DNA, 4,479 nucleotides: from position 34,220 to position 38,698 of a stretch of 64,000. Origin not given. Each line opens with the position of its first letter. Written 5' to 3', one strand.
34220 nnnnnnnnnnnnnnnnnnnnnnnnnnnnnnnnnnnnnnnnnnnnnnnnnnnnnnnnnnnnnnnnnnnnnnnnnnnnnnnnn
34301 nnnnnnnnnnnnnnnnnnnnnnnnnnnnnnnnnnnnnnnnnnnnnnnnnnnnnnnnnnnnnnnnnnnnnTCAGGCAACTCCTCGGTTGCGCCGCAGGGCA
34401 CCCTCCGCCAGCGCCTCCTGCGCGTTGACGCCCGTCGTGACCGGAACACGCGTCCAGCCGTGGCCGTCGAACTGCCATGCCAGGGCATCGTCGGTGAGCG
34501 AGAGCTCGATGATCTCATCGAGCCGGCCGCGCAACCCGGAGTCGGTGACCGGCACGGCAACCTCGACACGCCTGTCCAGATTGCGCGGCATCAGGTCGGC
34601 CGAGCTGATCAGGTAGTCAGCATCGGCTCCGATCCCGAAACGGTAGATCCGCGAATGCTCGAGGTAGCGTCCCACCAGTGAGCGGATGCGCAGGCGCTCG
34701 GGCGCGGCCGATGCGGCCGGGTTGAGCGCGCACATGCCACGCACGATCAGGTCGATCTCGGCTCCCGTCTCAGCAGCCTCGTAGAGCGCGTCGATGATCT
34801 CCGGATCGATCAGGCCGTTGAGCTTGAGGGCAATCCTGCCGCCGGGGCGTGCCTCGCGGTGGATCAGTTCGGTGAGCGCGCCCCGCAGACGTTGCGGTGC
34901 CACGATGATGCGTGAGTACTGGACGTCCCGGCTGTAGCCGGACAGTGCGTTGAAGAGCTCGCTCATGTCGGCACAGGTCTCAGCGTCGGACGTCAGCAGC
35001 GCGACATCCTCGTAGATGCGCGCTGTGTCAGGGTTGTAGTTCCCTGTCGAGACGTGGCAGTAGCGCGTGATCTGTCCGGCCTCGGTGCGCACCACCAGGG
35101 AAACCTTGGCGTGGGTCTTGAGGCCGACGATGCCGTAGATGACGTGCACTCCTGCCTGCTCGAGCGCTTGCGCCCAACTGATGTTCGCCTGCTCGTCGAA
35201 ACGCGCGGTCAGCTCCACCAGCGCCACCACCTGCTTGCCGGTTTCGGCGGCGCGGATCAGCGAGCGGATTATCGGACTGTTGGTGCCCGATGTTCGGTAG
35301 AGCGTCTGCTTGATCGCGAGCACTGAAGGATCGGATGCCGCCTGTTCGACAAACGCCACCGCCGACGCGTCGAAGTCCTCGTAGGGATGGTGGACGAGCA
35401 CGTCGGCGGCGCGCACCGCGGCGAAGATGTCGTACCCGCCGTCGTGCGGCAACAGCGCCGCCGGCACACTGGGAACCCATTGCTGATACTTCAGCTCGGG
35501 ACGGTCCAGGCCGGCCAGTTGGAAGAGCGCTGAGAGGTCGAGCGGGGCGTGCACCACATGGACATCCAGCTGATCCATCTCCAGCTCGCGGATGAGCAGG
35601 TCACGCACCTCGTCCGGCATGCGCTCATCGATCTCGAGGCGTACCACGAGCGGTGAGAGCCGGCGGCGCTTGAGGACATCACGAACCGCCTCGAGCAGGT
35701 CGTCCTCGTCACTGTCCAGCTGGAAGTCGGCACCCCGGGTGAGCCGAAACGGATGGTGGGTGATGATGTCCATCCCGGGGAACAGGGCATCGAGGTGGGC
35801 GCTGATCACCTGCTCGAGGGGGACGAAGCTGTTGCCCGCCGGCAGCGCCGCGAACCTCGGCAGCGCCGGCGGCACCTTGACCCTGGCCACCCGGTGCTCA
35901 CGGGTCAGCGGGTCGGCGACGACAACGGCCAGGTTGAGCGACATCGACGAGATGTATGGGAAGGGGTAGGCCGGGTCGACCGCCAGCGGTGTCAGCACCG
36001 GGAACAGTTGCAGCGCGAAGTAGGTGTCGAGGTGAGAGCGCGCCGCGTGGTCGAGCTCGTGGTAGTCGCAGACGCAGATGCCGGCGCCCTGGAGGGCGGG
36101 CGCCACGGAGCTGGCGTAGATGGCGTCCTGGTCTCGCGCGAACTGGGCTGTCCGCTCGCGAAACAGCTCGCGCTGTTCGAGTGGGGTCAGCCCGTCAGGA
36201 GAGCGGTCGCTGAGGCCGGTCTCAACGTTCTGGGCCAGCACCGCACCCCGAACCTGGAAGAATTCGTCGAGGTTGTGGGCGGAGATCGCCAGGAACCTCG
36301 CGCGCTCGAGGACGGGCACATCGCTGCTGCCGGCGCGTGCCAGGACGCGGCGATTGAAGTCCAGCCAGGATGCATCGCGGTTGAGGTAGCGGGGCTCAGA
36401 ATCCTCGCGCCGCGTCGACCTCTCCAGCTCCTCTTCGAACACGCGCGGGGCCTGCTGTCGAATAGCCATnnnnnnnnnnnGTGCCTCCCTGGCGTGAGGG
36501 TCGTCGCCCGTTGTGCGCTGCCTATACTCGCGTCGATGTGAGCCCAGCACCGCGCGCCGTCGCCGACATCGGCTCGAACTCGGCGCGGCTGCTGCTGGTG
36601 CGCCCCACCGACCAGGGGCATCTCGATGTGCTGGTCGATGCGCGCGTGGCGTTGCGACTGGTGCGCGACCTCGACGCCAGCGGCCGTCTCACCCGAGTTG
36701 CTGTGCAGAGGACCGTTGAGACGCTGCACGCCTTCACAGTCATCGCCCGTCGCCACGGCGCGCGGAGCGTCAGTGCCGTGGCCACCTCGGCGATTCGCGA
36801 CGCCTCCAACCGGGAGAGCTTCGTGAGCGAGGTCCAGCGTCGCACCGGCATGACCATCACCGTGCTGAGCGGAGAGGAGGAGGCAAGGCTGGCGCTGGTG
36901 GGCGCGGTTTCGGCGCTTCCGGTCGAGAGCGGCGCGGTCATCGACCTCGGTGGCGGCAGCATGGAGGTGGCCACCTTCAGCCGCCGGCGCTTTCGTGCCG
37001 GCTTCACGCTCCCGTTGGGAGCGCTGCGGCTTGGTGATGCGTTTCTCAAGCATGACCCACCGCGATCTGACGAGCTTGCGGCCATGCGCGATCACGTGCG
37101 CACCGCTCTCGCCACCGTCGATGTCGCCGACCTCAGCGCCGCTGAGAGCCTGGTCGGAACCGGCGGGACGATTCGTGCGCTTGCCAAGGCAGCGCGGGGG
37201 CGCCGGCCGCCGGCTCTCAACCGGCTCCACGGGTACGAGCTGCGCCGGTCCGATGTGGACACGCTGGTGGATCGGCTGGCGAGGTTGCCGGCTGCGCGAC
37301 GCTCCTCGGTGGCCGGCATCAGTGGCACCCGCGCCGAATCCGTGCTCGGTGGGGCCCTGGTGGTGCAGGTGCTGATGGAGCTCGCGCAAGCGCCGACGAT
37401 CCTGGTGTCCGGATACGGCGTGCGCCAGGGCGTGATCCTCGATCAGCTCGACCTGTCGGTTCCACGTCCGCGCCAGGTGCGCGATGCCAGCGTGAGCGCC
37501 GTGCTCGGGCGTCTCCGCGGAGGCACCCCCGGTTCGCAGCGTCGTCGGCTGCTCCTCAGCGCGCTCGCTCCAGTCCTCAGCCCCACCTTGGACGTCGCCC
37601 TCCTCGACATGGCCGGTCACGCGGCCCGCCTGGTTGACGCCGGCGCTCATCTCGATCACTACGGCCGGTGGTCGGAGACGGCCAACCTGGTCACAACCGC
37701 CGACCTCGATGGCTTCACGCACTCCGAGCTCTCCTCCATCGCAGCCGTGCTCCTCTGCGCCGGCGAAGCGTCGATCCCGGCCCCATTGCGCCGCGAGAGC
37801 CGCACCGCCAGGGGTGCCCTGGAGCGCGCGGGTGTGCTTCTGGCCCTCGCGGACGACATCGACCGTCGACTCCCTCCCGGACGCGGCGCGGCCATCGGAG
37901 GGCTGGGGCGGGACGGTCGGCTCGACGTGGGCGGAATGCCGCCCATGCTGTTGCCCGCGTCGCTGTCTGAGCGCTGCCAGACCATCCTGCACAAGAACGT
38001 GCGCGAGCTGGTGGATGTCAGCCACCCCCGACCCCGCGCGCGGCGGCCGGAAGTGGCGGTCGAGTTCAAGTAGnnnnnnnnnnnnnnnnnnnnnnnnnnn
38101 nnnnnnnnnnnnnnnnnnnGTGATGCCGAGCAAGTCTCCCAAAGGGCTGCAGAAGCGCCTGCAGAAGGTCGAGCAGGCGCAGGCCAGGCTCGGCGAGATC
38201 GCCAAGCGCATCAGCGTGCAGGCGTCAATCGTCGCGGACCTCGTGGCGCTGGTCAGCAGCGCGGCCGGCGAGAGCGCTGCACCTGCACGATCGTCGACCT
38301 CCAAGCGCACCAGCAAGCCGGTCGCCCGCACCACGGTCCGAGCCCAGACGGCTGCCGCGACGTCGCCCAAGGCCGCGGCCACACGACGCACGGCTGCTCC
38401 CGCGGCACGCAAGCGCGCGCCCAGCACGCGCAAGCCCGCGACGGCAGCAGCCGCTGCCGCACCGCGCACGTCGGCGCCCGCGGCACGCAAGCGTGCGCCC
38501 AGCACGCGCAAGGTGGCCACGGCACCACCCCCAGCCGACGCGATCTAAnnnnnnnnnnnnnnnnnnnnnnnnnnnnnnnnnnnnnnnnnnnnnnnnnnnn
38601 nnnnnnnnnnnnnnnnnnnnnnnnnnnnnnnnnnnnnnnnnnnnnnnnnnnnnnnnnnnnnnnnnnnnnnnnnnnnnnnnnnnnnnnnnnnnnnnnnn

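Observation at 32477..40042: Polyphosphate metabolism cluster with CHAD and histidine-phosphatase genes: SixA-like, CHAD and ppk1, then ppx, a basic protein, a ROK kinase and NUDIX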

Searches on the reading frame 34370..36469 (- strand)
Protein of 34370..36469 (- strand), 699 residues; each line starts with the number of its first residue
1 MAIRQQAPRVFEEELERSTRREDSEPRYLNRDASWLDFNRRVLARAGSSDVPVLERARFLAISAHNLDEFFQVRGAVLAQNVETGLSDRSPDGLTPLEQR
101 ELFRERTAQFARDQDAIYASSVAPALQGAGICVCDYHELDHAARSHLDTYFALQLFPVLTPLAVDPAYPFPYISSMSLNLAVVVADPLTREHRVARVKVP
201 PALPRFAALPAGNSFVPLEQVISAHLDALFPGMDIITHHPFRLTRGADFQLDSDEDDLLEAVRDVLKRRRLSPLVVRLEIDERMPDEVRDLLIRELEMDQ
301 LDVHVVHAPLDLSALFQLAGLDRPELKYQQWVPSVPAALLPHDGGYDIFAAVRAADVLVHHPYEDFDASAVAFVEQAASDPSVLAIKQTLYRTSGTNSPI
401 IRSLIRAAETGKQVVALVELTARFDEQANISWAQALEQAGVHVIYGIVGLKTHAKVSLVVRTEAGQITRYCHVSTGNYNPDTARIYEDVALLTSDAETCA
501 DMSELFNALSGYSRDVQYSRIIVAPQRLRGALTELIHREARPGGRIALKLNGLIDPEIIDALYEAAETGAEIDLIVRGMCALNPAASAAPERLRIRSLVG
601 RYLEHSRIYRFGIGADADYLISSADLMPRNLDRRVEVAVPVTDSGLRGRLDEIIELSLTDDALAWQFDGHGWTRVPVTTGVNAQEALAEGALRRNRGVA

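Call 3: search_protein_families(library=pfam, proteins=[window:34370-36469:-], max_evalue=0.01)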
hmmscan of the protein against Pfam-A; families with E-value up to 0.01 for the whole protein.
window:34370-36469:- (699 aa): 5 families
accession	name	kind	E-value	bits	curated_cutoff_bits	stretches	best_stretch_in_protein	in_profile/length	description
PF17941.7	PP_kinase_C_1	-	6.4e-71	237.8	25.7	1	347-514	1-166/167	Polyphosphate kinase C-terminal domain 1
PF02503.22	PP_kinase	-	1.5e-54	184.9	31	1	144-318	3-183/183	Polyphosphate kinase middle domain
PF13090.12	PP_kinase_C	-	1.4e-45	155.3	25.8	1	522-671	2-156/172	Polyphosphate kinase C-terminal domain 2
PF13089.11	PP_kinase_N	-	6.8e-31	107.2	23.8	1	28-133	1-106/107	Polyphosphate kinase N-terminal domain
PF13091.12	PLDc_2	-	5.1e-08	33.3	27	1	396-509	21-131/132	PLD-like domain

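Call 4: search_protein_families(library=ncbifam, proteins=[window:34370-36469:-], max_evalue=0.01)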
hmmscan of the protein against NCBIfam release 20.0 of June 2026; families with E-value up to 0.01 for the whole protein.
window:34370-36469:- (699 aa): 12 families
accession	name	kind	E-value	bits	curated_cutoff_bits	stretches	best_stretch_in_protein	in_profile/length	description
NF003922.0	PRK05443.2-3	equivalog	7.6e-261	867.3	981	1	16-682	40-715/735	RNA degradosome polyphosphate kinase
NF003921.0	PRK05443.2-2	subfamily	1.3e-247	823.8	701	1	18-690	13-693/707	RNA degradosome polyphosphate kinase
TIGR03705.1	poly_P_kin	equivalog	3.3e-220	733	465.85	1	27-675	1-656/673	polyphosphate kinase 1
NF003919.0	PRK05443.1-4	equivalog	9.8e-214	711.7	908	1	14-678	14-689/730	RNA degradosome polyphosphate kinase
NF003920.0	PRK05443.2-1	equivalog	6.1e-205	682.6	935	1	25-693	9-691/719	RNA degradosome polyphosphate kinase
NF003918.0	PRK05443.1-2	subfamily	1.8e-202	674.2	691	1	18-687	7-689/697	RNA degradosome polyphosphate kinase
NF003924.0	PRK05443.3-2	equivalog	2.3e-184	614.6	1058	1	26-673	7-651/699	RNA degradosome polyphosphate kinase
NF003927.0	PRK05443.3-6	equivalog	6.4e-142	474.4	1042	1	30-693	9-681/717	RNA degradosome polyphosphate kinase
NF003917.0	PRK05443.1-1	subfamily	8.1e-131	437.6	470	1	25-667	4-652/689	RNA degradosome polyphosphate kinase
NF003923.0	PRK05443.3-1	equivalog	3.3e-129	432.2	1116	1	25-668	4-658/692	RNA degradosome polyphosphate kinase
NF003926.0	PRK05443.3-4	equivalog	2.1e-124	416.3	1391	1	27-671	3-649/675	RNA degradosome polyphosphate kinase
NF003925.0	PRK05443.3-3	equivalog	5.5e-103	345.4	707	1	24-674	8-664/688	RNA degradosome polyphosphate kinase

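Call 11: find_related_loci(query=window:34370-36469:-, collection=genome_contigs, flank=10000)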
Query window:34370-36469:- (699 aa) in genome_contigs; peptide patterns used: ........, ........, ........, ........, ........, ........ (x = any residue, [..] = any of these).
65 stretches matched a pattern; 36 encode a relative of the query (tblastn E <= 1e-3); 35 distinct loci.
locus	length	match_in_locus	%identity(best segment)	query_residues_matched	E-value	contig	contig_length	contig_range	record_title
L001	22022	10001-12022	82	26-699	0e+0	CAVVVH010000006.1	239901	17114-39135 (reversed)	MAG: Candidatus Dormibacteraeota bacterium isolate MFD04580.bin.2.77 genome assembly, contig: contig_33218, whole genome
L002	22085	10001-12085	80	1-697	0e+0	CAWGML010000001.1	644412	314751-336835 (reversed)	MAG: Candidatus Dormibacteraeota bacterium isolate MFD01213.bin.2.104 genome assembly, contig: contig_1638, whole genome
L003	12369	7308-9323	82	26-697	0e+0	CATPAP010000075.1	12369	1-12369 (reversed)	MAG: Candidatus Dormibacteraeota bacterium isolate COA_Bin_5_2 genome assembly, contig: co_assembly_000000418866, whole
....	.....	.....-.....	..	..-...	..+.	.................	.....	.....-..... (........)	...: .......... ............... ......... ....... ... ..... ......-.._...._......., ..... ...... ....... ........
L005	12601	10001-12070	81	1-692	0e+0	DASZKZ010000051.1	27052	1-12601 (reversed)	MAG TPA_asm: Candidatus Dormiibacterota bacterium isolate SMAG_U5851 k141_2261721, whole genome shotgun sequence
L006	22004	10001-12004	82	24-691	0e+0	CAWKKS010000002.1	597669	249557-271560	MAG: Candidatus Dormibacteraeota bacterium isolate MFD04580.bin.2.87 genome assembly, contig: contig_26336, whole genome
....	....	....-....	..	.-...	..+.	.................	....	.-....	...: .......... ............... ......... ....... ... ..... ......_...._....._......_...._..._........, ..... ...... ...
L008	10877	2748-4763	82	26-697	0e+0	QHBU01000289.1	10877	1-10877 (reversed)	MAG: Candidatus Aeolococcus gillhamiae isolate RRmetagenome_bin12 antarctic_groopm_ref2_bin_242_contig_8880, whole genom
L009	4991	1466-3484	58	27-695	0e+0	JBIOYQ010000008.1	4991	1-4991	MAG: Actinomycetota bacterium isolate MAG026 k127_1125733, whole genome shotgun sequence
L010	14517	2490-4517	55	27-697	0e+0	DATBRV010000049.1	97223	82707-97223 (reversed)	MAG TPA_asm: Myxococcota bacterium isolate SMAG_U4138 k141_3826645, whole genome shotgun sequence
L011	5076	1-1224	83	286-692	0e+0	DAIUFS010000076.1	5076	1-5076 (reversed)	MAG TPA_asm: Candidatus Dormiibacterota bacterium isolate CTOTU41489 NODE_20447_length_5076_cov_6.221868, whole genome s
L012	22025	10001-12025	54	23-694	0e+0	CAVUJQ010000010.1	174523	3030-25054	MAG: uncultured Actinomycetes bacterium isolate MFD01721.bin.2.222 genome assembly, contig: contig_326, whole genome sho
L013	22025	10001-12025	53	27-696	0e+0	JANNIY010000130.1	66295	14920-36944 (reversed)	MAG: Deltaproteobacteria bacterium isolate SOY_40_metabat_221 SOY_40_k141_2890371, whole genome shotgun sequence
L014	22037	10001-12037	54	27-699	0e+0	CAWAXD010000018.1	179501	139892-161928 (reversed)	MAG: uncultured delta proteobacterium isolate MFD05942.bin.2.221 genome assembly, contig: contig_45934, whole genome sho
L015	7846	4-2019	54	22-687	0e+0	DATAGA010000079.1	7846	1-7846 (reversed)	MAG TPA_asm: Myxococcota bacterium isolate SMAG_U6817 k141_1774418, whole genome shotgun sequence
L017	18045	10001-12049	53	27-696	0e+0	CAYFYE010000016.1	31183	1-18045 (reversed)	MAG TPA_asm: uncultured Acidimicrobiia bacterium isolate ERP108616_co2_12 genome assembly, contig: NODE_1804_length_3118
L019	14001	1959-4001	48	27-697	0e+0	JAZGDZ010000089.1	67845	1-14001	MAG: Acidimicrobiia bacterium isolate SCS3bin.8 SCS3bin.8_89, whole genome shotgun sequence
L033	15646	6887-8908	59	29-696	0e+0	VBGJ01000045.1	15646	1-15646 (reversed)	MAG: Chloroflexi bacterium isolate CF_75 14_1009_12_30cm_scaffold_1778, whole genome shotgun sequence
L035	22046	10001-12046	47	26-697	0e+0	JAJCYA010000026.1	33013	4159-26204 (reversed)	MAG: Acidimicrobiia bacterium isolate OFTM344 OFTM344_25, whole genome shotgun sequence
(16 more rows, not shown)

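Call 36: search_protein_families(library=pfam, proteins=[L035:9995-12478:+, L019:1944-4433:+, L017:12057-12944:+, L035:12475-12933:+, L014:12311-12763:+, L033:10404-10850:+], max_evalue=0.001)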
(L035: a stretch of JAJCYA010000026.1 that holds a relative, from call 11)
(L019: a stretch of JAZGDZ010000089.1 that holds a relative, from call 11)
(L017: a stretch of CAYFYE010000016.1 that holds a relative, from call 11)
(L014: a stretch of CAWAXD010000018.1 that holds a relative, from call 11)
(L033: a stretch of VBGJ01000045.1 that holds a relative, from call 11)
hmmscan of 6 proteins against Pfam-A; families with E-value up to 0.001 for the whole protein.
L035:9995-12478:+ (827 aa): 6 families
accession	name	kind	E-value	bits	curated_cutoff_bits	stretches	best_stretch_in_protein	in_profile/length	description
PF17941.7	PP_kinase_C_1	-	1.1e-67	227.2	25.7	1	326-499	2-166/167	Polyphosphate kinase C-terminal domain 1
PF13090.12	PP_kinase_C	-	3.4e-57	193.1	25.8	1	506-662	1-160/172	Polyphosphate kinase C-terminal domain 2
PF02503.22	PP_kinase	-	3.9e-54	183.6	31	1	119-295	1-182/183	Polyphosphate kinase middle domain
PF13089.11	PP_kinase_N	-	3.7e-34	117.7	23.8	1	5-111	1-107/107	Polyphosphate kinase N-terminal domain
PF00293.34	NUDIX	-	1.1e-20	74.5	21.1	1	706-815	9-126/134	NUDIX domain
PF13091.12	PLDc_2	-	8.9e-11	42.2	27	1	383-492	23-129/132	PLD-like domain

L019:1944-4433:+ (829 aa): 6 families
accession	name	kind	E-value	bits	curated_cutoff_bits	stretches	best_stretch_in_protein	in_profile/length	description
PF17941.7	PP_kinase_C_1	-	2.5e-66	222.8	25.7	1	328-501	2-166/167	Polyphosphate kinase C-terminal domain 1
PF02503.22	PP_kinase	-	4.5e-54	183.4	31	1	121-297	1-182/183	Polyphosphate kinase middle domain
PF13090.12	PP_kinase_C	-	8.1e-54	182.1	25.8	1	508-660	1-156/172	Polyphosphate kinase C-terminal domain 2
PF13089.11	PP_kinase_N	-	1.6e-32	112.4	23.8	1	7-113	1-107/107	Polyphosphate kinase N-terminal domain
PF00293.34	NUDIX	-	1e-18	68.1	21.1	1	702-811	4-120/134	NUDIX domain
PF13091.12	PLDc_2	-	4.4e-10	40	27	1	385-494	23-129/132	PLD-like domain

L017:12057-12944:+ (295 aa): 2 families
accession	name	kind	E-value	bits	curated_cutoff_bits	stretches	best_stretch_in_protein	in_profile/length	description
PF00293.34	NUDIX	-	1.5e-19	70.7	21.1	1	23-112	16-113/134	NUDIX domain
PF00300.27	His_Phos_1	-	9.5e-16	58.5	21.7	1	145-227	1-86/194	Histidine phosphatase superfamily (branch 1)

L035:12475-12933:+ (152 aa): 1 family
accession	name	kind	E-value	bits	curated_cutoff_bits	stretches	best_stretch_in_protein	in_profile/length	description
PF00300.27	His_Phos_1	-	2.8e-16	60.2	21.7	1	2-79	1-79/194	Histidine phosphatase superfamily (branch 1)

L014:12311-12763:+ (151 aa): 1 family
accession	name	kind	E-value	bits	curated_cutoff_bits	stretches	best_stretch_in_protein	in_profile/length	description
PF00300.27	His_Phos_1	-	1.6e-15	57.7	21.7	1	2-77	2-78/194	Histidine phosphatase superfamily (branch 1)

L033:10404-10850:+ (149 aa): 1 family
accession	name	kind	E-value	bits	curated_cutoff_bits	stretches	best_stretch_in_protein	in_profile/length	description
PF00300.27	His_Phos_1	-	3e-17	63.4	21.7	1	2-78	2-79/194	Histidine phosphatase superfamily (branch 1)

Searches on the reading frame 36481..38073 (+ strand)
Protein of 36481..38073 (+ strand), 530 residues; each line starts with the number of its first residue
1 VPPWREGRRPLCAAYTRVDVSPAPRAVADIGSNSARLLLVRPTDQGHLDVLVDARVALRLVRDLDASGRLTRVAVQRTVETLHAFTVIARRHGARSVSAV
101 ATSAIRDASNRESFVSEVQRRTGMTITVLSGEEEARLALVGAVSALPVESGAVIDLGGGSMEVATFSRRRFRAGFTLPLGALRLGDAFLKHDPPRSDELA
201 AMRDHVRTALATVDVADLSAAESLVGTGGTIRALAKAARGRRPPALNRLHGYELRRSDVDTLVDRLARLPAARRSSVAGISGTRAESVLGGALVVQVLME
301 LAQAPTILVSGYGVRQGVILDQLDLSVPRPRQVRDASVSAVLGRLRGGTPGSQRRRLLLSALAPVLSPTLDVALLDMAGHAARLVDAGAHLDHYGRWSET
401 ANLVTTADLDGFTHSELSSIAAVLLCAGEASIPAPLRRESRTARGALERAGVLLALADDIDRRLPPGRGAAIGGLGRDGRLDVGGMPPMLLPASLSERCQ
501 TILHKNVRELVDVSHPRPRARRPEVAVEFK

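Call 3: search_protein_families(library=pfam, proteins=[window:36481-38073:+], max_evalue=0.01)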
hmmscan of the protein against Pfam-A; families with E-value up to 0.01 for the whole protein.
window:36481-38073:+ (530 aa): 1 family
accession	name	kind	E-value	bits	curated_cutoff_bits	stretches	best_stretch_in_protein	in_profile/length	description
PF02541.22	Ppx-GppA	-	2.5e-58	198.2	27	1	42-324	4-283/285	Ppx/GppA phosphatase family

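Call 4: search_protein_families(library=ncbifam, proteins=[window:36481-38073:+], max_evalue=0.01)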
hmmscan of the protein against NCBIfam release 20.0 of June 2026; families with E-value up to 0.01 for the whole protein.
window:36481-38073:+ (530 aa): 3 families
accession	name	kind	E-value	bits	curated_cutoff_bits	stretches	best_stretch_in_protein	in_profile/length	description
TIGR03706.1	exo_poly_only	exception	1.8e-78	263.9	307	1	26-323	3-299/300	exopolyphosphatase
NF008260.0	PRK11031.1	equivalog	4.6e-25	88.6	624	1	26-425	9-402/496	guanosine-5'-triphosphate,3'-diphosphate diphosphatase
NF008108.0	PRK10854.1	equivalog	3.5e-17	61.8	864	1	21-290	9-273/513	exopolyphosphatase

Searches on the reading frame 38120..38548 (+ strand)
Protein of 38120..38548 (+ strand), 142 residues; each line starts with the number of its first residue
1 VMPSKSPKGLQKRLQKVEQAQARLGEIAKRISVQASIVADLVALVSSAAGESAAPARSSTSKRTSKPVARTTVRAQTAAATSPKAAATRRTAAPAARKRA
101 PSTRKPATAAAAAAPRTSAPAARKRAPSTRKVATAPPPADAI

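Call 3: search_protein_families(library=pfam, proteins=[window:38120-38548:+], max_evalue=0.01)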
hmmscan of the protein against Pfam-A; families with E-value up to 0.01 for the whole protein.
window:38120-38548:+ (142 aa): 0 families

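Call 4: search_protein_families(library=ncbifam, proteins=[window:38120-38548:+], max_evalue=0.01)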
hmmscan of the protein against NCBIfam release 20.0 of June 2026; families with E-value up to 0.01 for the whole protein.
window:38120-38548:+ (142 aa): 0 families
